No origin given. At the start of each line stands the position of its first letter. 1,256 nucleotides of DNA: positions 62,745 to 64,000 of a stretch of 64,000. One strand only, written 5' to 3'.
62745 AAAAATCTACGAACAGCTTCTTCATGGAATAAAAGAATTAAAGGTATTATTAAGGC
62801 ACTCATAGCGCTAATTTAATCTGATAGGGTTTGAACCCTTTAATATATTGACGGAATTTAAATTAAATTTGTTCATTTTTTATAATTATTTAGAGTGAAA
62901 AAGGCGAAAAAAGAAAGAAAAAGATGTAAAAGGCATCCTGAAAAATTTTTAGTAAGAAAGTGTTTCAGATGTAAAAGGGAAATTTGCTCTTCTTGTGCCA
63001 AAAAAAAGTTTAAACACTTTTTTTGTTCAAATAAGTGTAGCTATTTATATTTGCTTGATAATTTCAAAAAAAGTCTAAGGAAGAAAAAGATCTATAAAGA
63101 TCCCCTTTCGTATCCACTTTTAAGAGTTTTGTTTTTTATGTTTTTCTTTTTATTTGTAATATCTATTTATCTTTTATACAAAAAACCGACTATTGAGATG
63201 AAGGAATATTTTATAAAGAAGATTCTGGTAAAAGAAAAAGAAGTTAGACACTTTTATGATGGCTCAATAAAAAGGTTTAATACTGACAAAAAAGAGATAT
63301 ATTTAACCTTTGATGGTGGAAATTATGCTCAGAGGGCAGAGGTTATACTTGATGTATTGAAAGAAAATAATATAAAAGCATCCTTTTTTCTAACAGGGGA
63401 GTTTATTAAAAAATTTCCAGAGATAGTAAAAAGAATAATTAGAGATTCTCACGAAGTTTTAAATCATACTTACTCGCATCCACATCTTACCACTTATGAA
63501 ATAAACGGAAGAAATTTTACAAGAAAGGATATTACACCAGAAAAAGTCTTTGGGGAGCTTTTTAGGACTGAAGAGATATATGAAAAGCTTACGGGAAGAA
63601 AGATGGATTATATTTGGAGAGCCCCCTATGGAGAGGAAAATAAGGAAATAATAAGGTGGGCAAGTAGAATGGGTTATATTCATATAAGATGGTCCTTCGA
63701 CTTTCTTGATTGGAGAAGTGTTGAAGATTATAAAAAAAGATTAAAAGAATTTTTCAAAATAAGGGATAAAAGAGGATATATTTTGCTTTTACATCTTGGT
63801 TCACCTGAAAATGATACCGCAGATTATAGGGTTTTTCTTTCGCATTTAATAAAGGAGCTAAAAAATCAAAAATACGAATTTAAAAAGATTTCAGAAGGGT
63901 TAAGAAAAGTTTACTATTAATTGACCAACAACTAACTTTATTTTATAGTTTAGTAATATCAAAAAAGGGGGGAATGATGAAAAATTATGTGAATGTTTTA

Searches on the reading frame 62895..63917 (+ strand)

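Call 51: search_protein_families(library=pfam, proteins=[window:62895-63917:+], max_evalue=0.00001)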
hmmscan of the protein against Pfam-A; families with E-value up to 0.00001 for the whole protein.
window:62895-63917:+ (341 aa): 1 family
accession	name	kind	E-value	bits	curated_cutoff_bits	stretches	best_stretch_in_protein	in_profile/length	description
PF01522.26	Polysacc_deac_1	-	1e-29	103.5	23.1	1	129-261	3-121/124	Polysaccharide deacetylase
